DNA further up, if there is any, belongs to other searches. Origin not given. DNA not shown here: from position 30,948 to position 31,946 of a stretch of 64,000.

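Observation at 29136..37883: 8.7-kb glycan-biosynthesis island adjacent to tRNA-Arg(CCT) in a lineage expected to have rough LPS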

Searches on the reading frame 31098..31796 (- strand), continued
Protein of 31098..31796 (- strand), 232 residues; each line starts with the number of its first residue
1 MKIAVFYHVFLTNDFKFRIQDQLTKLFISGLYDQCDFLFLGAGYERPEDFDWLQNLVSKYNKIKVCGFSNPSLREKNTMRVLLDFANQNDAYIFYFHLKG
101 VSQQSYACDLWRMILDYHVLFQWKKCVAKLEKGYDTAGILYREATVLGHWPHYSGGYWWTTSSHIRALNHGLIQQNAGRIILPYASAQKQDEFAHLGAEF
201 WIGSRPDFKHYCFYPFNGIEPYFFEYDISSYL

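Call 64: fold_search(model_id=the predicted structure, library=viral)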
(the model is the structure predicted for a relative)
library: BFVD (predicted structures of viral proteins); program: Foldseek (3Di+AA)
matches with E <= 10: 1094; with E <= 0.001: 23
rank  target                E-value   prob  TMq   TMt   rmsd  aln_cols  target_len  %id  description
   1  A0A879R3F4            1.8e-15  1.00  0.70  0.70   5.0       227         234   28  Uncharacterized protein [Synechococcus phage S-SRM01]
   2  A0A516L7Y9            1.3e-13  1.00  0.66  0.36   4.0       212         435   29  (no name in the UniProt tables at hand)
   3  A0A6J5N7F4            2.0e-13  1.00  0.72  0.78   3.2       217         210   23  Uncharacterized protein [uncultured Caudovirales phage]
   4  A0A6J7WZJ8            2.3e-12  1.00  0.63  0.71   5.8       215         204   23  Uncharacterized protein [uncultured Caudovirales phage]
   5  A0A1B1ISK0            6.1e-12  1.00  0.65  0.14   3.7       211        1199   24  (no name in the UniProt tables at hand)
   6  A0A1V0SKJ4            7.3e-12  1.00  0.63  0.17   5.1       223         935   25  Glycosyltransferase [Klosneuvirus KNV1]
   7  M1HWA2                1.2e-11  1.00  0.66  0.36   4.9       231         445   21  (no name in the UniProt tables at hand)
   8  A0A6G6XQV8            3.2e-11  1.00  0.64  0.65   5.5       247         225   21  (no name in the UniProt tables at hand)
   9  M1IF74                3.4e-11  1.00  0.67  0.26   4.2       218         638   19  (no name in the UniProt tables at hand)
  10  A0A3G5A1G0            8.6e-10  1.00  0.66  0.50   4.2       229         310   15  Uncharacterized protein [Harvfovirus sp.]
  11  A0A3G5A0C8            1.7e-09  1.00  0.59  0.26   4.7       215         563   20  Glycosyltransferase [Harvfovirus sp.]
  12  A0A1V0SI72            7.8e-08  1.00  0.63  0.25   5.3       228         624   16  Uncharacterized protein [Klosneuvirus KNV1]
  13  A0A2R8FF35            5.0e-07  1.00  0.61  0.49   7.5       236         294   11  Uncharacterized protein [Brazilian cedratvirus IHUMI]
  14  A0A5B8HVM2            1.9e-05  1.00  0.52  0.20   9.9       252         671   13  Uncharacterized protein [Mimiviridae sp. ChoanoV1]
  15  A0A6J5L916            1.2e-04  1.00  0.53  0.45   6.4       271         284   10  Uncharacterized protein [uncultured Caudovirales phage]
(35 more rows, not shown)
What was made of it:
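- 31098..31796 (-): A3, a DUF8361 paralog. This is the copy whose structure was modelled. Against BFVD it gives phage and giant-virus proteins at TM 0.6-0.7 (call 64).
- Closest known: Giant-virus glycosylation enzymes, in particular PBCV-1 A064R domain 2. Same: The DUF8361 model's best BFVD hits include giant-virus multidomain GTs and a 638-aa protein, which is the length of A064R (call 64).
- The DUF8361 model matches multidomain giant-virus 'glycosyltransferases' (call 64).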

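Call 69: search_protein_families(library=pfam, proteins=[L104:7992-11018:+, L082:410-2953:+, L117:7992-10487:+, L135:3033-5522:+, L150:5415-7490:+, L098:6228-7733:+, L125:305-1609:+, L078:6308-7591:+, L083:8001-9293:+, L113:4343-5767:+], max_evalue=0.001)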
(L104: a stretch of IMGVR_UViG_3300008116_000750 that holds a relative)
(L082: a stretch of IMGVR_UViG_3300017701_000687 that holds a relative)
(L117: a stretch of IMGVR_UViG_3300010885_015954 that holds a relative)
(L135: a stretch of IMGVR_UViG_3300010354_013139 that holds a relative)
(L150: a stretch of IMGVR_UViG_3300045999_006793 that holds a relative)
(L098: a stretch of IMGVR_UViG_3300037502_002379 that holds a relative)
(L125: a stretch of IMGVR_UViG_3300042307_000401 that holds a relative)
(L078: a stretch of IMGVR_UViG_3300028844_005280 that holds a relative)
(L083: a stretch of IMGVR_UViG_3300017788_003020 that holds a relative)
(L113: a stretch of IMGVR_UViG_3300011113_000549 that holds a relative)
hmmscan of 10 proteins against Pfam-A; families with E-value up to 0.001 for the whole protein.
L104:7992-11018:+ (1009 aa): 4 families
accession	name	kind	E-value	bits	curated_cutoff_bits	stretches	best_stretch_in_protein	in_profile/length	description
PF13578.12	Methyltransf_24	-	4e-17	63.4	26.3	1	278-387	1-105/105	Methyltransferase domain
PF20043.4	DUF6445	-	1.5e-09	38.5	24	1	826-990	10-202/224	Family of unknown function (DUF6445)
PF00535.33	Glycos_transf_2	-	4.1e-07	30.5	23.3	1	452-542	5-91/168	Glycosyl transferase family 2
PF13704.12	Glyco_tranf_2_4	-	2.8e-05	25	27.5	1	454-542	1-84/98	Glycosyl transferase family 2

L082:410-2953:+ (848 aa): 3 families
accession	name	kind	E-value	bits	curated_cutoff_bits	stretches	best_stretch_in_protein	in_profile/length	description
PF20043.4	DUF6445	-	5.1e-10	40.1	24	1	665-829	13-202/224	Family of unknown function (DUF6445)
PF00535.33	Glycos_transf_2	-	2.6e-08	34.4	23.3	1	298-389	6-93/168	Glycosyl transferase family 2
PF13704.12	Glyco_tranf_2_4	-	4.5e-05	24.3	27.5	1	317-391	21-88/98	Glycosyl transferase family 2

L117:7992-10487:+ (832 aa): 2 families
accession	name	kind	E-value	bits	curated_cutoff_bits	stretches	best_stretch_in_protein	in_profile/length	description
PF00535.33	Glycos_transf_2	-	9.4e-07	29.4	23.3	1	468-558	6-92/168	Glycosyl transferase family 2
PF13704.12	Glyco_tranf_2_4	-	7.7e-06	26.8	27.5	1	470-560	2-87/98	Glycosyl transferase family 2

L135:3033-5522:+ (830 aa): 3 families
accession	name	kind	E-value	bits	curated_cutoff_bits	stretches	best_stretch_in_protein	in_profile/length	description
PF00535.33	Glycos_transf_2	-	6.3e-11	42.9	23.3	1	271-365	3-93/168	Glycosyl transferase family 2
PF13704.12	Glyco_tranf_2_4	-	3.2e-08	34.4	27.5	1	275-367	1-88/98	Glycosyl transferase family 2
PF20043.4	DUF6445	-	2.8e-06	27.9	24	1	648-810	12-201/224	Family of unknown function (DUF6445)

L150:5415-7490:+ (692 aa): 3 families
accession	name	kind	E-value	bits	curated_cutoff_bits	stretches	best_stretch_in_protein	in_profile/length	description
PF13578.12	Methyltransf_24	-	1.5e-16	61.6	26.3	1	279-388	1-105/105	Methyltransferase domain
PF00535.33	Glycos_transf_2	-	1.6e-07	31.9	23.3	1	453-543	5-91/168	Glycosyl transferase family 2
PF13704.12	Glyco_tranf_2_4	-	8.8e-05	23.4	27.5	1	456-543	2-84/98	Glycosyl transferase family 2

L098:6228-7733:+ (502 aa): 0 families

L125:305-1609:+ (435 aa): 2 families
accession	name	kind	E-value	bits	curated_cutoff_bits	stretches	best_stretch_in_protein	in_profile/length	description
PF13578.12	Methyltransf_24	-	1.7e-12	48.5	26.3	1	42-142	1-105/105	Methyltransferase domain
PF04989.18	RMNT_CmcI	-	8.4e-05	22.8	23.2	1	14-187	10-189/206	Rhamnosyl O-methyltransferase/CmcI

L078:6308-7591:+ (428 aa): 2 families
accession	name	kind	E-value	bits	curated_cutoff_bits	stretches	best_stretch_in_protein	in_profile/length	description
PF13578.12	Methyltransf_24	-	7e-07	30.5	26.3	1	284-385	1-105/105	Methyltransferase domain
PF13847.12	Methyltransf_31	-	0.00049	20.3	27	1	324-403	52-127/145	Methyltransferase domain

L083:8001-9293:+ (431 aa): 1 family
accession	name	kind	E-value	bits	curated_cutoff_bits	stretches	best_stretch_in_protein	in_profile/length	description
PF13578.12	Methyltransf_24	-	5.3e-05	24.5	26.3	1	287-391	1-104/105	Methyltransferase domain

L113:4343-5767:+ (475 aa): 1 family
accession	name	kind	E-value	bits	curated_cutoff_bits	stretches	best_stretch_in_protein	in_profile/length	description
PF13578.12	Methyltransf_24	-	6.4e-19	69.2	26.3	1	313-421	1-105/105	Methyltransferase domain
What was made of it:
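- Closest known: Giant-virus glycosylation enzymes, in particular PBCV-1 A064R domain 2. Same: In viruses it is often followed by a Methyltransf_24 domain in the same protein (call 69).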

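Call 74: find_homologous_proteins(query=A3, max_evalue=0.001)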
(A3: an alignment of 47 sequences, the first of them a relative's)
Query A3 (47 sequences) (232 aa, profile of the alignment): 387 proteins with E <= 0.001 among 1995 candidates; the best 120 are listed.
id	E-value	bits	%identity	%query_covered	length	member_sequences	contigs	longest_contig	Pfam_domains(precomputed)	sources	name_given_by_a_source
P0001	2.9e-73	264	100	100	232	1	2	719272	PF27674.1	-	-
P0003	2.9e-72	261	75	100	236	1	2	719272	PF27674.1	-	-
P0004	9.2e-71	256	68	100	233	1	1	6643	PF27674.1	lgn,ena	-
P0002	1.1e-70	256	75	100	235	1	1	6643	PF27674.1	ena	-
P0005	6.1e-70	253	63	100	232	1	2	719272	PF27674.1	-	-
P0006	6.3e-69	250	58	100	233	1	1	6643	PF27674.1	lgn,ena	-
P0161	8.5e-67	243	35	64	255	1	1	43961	PF27674.1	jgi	jgi:hypothetical protein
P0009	7.0e-66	240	33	73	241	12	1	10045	PF27674.1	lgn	-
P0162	1.2e-65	239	34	79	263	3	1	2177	PF27674.1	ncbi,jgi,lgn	jgi:hypothetical protein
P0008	1.3e-65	239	35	72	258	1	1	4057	PF27674.1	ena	-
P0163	6.1e-65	237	33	88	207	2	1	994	PF27674.1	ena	-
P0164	1.3e-64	236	31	92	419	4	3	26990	PF13578.13,PF27674.1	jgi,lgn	-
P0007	1.8e-64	235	43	99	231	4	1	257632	-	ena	-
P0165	3.8e-64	234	34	73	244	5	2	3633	PF27674.1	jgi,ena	jgi:hypothetical protein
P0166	6.1e-64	234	32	88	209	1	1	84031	PF27674.1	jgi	jgi:hypothetical protein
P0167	7.7e-64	233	35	88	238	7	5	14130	PF27674.1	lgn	-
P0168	8.8e-64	233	33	73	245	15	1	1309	PF27674.1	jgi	jgi:hypothetical protein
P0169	8.9e-64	233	32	88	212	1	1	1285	PF27674.1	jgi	-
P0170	1.5e-63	232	31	88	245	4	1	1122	PF27674.1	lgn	-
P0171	1.6e-63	232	37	73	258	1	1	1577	PF27674.1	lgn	-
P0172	1.7e-63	232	31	88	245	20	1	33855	PF27674.1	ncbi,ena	-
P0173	2.4e-63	232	30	88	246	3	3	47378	PF27674.1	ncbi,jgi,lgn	jgi:hypothetical protein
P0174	3.4e-63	231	38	72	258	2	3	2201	PF27674.1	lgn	-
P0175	3.6e-63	231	31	88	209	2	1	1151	PF27674.1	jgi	jgi:hypothetical protein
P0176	4.5e-63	231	29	72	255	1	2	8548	PF27674.1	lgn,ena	-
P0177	1.0e-62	230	34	72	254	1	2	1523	PF27674.1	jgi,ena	jgi:hypothetical protein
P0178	3.8e-62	228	34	72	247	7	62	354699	PF27674.1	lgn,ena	-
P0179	5.5e-62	227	31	100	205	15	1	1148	PF27674.1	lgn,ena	-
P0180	2.5e-61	225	30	80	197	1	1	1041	PF27674.1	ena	-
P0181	5.4e-61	224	35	93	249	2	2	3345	PF27674.1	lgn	-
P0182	7.3e-61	224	33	91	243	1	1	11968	PF27674.1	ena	-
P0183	2.1e-60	222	30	80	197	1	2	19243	PF27674.1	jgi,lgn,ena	jgi:hypothetical protein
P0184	9.0e-60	220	31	72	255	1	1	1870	PF27674.1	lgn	-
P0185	1.0e-59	220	34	72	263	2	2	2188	PF27674.1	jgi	jgi:hypothetical protein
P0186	3.0e-59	218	34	72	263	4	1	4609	PF27674.1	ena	-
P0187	7.6e-59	217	33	84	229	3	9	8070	PF27674.1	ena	-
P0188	7.6e-59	217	31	91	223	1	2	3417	PF27674.1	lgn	-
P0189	9.2e-59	217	32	73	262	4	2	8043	PF27674.1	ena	-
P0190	3.4e-58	215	31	88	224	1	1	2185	PF27674.1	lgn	-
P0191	3.4e-58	215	27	98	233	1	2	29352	PF27674.1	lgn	-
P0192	6.7e-58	214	26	90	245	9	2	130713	PF27674.1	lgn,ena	-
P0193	1.2e-57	213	27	88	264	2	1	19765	PF27674.1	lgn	-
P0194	1.3e-57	213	24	90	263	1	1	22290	PF27674.1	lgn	-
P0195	1.5e-57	213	35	64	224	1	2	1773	PF27674.1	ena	-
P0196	3.2e-57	212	31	92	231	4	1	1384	PF27674.1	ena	-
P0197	2.3e-56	209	34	72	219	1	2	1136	PF27674.1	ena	-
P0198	2.5e-56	209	34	72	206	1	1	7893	PF27674.1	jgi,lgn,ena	jgi:hypothetical protein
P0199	2.0e-55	206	31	72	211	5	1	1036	PF27674.1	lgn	-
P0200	7.3e-54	201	29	90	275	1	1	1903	PF27674.1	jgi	jgi:hypothetical protein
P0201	8.8e-54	200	32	71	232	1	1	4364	PF27674.1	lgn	-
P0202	9.0e-54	200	31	65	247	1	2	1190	PF27674.1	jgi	jgi:hypothetical protein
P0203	9.9e-54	200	28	91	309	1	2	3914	PF27674.1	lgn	-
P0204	1.0e-53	200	32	97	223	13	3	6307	PF27674.1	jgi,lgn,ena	jgi:hypothetical protein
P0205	1.8e-53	199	27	88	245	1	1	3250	PF27674.1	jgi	jgi:hypothetical protein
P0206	2.7e-53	199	32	99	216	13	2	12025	PF27674.1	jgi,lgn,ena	jgi:hypothetical protein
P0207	3.5e-53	198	29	93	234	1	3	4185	-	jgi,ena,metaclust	metaclust:\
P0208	7.8e-53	197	25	99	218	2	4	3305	PF27674.1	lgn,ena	-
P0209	8.5e-53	197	28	80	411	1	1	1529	PF13578.13,PF27674.1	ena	-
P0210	1.0e-52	197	29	100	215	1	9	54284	PF27674.1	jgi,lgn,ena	-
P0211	1.1e-52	197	29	71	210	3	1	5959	PF27674.1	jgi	-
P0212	1.4e-52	197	28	98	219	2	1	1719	PF27674.1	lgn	-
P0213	2.9e-52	195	28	100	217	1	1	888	PF27674.1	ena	-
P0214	8.5e-52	194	30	72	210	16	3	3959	PF27674.1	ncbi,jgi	-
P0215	8.6e-52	194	31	71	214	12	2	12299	PF27674.1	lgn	-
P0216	9.1e-52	194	34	75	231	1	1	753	PF27674.1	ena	-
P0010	1.6e-51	193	31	89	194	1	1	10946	PF27674.1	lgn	-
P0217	2.8e-51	192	27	91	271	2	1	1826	PF27674.1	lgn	-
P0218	3.6e-51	192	30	99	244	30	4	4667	PF27674.1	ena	-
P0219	4.8e-51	191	31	72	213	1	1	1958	PF27674.1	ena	-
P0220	6.1e-51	191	24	88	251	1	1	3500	PF27674.1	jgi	-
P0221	2.4e-50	189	28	88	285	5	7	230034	PF27674.1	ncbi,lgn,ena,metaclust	metaclust:\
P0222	2.6e-50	189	29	91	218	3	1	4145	PF27674.1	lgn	-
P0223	3.1e-50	189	28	88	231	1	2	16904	PF27674.1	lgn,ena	-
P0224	3.7e-50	189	26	87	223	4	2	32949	PF27674.1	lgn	-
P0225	5.8e-50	188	28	88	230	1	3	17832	PF27674.1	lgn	-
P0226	6.8e-50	188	36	96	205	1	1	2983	PF27674.1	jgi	jgi:hypothetical protein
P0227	9.0e-50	187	30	96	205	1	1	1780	PF27674.1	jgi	jgi:hypothetical protein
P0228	1.3e-49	187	30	73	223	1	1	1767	PF27674.1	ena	-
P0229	2.2e-49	186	34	72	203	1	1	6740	PF27674.1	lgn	-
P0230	3.0e-49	186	27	72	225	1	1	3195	PF27674.1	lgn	-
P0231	3.1e-49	186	29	90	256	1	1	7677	PF27674.1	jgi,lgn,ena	-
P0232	4.4e-49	185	29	72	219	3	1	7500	PF27674.1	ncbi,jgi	jgi:hypothetical protein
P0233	4.8e-49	185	25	87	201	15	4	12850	PF27674.1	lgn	-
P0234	5.1e-49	185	25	91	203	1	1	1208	PF27674.1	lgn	-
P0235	6.0e-49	185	25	92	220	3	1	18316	PF27674.1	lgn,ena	-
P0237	1.1e-48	184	25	72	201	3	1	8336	PF27674.1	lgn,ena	-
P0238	1.6e-48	183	28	89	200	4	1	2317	PF27674.1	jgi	jgi:hypothetical protein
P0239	5.9e-48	181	30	68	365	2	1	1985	PF00852.27,PF27674.1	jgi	jgi:hypothetical protein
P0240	6.2e-48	181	30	87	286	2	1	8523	PF27674.1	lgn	-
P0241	6.8e-48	181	27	72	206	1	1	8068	PF27674.1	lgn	-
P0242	9.2e-48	181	35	93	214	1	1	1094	PF27674.1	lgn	-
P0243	1.0e-47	181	32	76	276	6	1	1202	PF27674.1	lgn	-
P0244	1.5e-47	180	27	91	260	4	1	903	PF27674.1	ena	-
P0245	2.1e-47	180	32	79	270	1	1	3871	PF27674.1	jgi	jgi:hypothetical protein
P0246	2.7e-47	179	31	75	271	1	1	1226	PF27674.1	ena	-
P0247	3.0e-47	179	34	55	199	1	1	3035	PF27674.1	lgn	-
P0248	3.2e-47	179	30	100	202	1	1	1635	PF27674.1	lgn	-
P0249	4.2e-47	179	30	68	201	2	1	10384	PF27674.1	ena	-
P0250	5.1e-47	178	27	76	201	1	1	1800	PF27674.1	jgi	-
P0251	6.7e-47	178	30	87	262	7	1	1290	PF27674.1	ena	-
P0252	1.0e-46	177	27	96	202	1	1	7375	PF27674.1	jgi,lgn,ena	-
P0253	1.0e-46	177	27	91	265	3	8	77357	PF27674.1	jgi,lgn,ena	-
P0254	1.1e-46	177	32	72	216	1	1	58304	PF27674.1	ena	-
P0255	1.1e-46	177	26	99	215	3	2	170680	PF27674.1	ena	-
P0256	1.2e-46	177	26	72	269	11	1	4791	PF27674.1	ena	-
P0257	1.2e-46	177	23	87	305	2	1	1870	PF27674.1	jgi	jgi:hypothetical protein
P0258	2.7e-46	176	29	72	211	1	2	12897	PF27674.1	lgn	-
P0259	3.0e-46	176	30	73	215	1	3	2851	PF27674.1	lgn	-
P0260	5.0e-46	175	28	75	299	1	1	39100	PF27674.1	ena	-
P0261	5.4e-46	175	26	99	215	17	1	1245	PF27674.1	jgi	-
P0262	9.9e-46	174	31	90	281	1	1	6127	PF27674.1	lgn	-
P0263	1.1e-45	174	31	61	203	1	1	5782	PF27674.1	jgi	jgi:hypothetical protein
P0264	1.1e-45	174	26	72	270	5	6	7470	PF27674.1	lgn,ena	-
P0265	1.8e-45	173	29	70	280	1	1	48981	PF27674.1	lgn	-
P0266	2.2e-45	173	30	75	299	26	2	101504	PF27674.1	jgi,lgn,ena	-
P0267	3.0e-45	173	28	69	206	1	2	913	PF27674.1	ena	-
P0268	5.6e-45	172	26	74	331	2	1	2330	PF27674.1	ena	-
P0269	5.7e-45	172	28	99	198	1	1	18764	PF27674.1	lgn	-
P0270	6.5e-45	171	31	87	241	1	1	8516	PF27674.1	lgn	-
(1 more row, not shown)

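Call 75: list_cluster_members(proteins=[P0162, P0172, P0173, P0214, P0221, P0232, P0239, P0178, P0164, P0207])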
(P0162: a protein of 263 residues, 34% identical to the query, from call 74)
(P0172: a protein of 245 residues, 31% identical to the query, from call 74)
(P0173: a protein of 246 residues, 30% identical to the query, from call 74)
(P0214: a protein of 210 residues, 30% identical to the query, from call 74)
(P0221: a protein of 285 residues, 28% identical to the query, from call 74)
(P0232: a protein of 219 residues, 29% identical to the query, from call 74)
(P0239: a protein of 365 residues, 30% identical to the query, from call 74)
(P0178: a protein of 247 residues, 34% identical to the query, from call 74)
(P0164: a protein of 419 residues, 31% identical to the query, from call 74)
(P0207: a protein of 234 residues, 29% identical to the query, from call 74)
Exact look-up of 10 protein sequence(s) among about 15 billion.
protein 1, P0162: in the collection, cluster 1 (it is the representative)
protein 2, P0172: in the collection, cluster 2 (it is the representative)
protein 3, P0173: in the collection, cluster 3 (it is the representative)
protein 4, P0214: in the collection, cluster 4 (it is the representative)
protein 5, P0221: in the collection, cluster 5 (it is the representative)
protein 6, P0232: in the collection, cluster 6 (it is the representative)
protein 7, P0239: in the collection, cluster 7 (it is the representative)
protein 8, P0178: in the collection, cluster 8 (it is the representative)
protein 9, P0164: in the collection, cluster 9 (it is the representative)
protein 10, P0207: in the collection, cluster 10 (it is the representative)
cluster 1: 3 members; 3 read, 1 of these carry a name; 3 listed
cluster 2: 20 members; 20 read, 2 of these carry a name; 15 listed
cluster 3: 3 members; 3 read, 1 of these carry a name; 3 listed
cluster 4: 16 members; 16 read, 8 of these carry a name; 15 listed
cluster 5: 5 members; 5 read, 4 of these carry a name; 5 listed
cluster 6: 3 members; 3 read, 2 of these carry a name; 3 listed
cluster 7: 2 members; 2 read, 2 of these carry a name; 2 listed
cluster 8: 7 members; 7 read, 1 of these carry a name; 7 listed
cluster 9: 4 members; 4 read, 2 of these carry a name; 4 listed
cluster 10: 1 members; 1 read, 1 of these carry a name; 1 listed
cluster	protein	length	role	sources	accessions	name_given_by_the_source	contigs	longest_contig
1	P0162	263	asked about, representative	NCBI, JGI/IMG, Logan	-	hypothetical protein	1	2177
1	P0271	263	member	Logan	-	-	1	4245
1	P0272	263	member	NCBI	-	-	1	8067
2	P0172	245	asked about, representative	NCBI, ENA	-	-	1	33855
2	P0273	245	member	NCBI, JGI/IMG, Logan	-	hypothetical protein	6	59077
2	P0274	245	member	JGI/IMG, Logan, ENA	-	hypothetical protein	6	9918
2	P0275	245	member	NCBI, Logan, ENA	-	-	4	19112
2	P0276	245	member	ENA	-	-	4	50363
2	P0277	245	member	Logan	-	-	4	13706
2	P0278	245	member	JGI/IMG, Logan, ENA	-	-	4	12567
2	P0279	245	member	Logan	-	-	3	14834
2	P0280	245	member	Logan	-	-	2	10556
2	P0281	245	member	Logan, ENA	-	-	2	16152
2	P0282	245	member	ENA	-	-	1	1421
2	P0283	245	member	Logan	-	-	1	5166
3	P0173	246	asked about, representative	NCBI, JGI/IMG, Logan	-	hypothetical protein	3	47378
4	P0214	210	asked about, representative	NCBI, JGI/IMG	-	-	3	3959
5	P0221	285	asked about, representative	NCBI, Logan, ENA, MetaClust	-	\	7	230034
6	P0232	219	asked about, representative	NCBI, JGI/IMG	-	hypothetical protein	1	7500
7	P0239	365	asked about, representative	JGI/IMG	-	hypothetical protein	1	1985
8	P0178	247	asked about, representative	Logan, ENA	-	-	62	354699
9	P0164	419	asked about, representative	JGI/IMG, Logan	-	-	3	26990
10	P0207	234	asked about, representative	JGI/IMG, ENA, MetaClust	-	\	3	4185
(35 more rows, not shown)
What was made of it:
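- Viral DUF8361 domains are fused to GT2, Methyltransf_24 and DUF6445 (call 69), to GT10 (call 74), and occur in a protein a source names a GT25-family glycosyltransferase (call 75). Every database name for DUF8361 is 'hypothetical' (calls 74, 75). The domain fusions are with GT2, GT10, GT25 and O-methyltransferase domains (calls 69, 74, 75).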

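Call 92: search_protein_families(library=phrogs, proteins=[L002:14149-15285:+, L002:15879-16907:+, L002:17710-18936:+, L002:18933-20003:+, L002:7693-8580:+, L002:8591-9334:+, L002:1751-2455:+, L002:3079-3651:+, L002:13640-14098:+, L002:17083-17685:+], max_evalue=0.001)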
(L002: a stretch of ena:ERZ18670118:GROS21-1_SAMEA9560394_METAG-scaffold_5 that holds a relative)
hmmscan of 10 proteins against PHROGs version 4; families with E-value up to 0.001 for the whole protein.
L002:14149-15285:+ (378 aa): 0 families

L002:15879-16907:+ (342 aa): 0 families

L002:17710-18936:+ (408 aa): 1 family
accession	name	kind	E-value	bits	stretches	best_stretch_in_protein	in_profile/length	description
phrog_167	-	tail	0.0003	19.6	1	63-364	521-703/1555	tail length tape measure protein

L002:18933-20003:+ (356 aa): 0 families

L002:7693-8580:+ (295 aa): 0 families

L002:8591-9334:+ (247 aa): 1 family
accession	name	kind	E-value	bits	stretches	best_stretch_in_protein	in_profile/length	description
phrog_13607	-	unknown function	2.1e-41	143.5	1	1-243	1-236/239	-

L002:1751-2455:+ (234 aa): 0 families

L002:3079-3651:+ (190 aa): 2 families
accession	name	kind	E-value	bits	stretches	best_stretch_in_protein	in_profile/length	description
phrog_761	-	other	4.7e-12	47.2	1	1-187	19-214/362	thymidylate kinase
phrog_37904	-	unknown function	0.00084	20.1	0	2-24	5-27/212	-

L002:13640-14098:+ (152 aa): 0 families

L002:17083-17685:+ (200 aa): 0 families
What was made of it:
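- Tried and rejected: The nature of scaffold L002 (virus-like, 257 kb) stayed unresolved (call 92).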
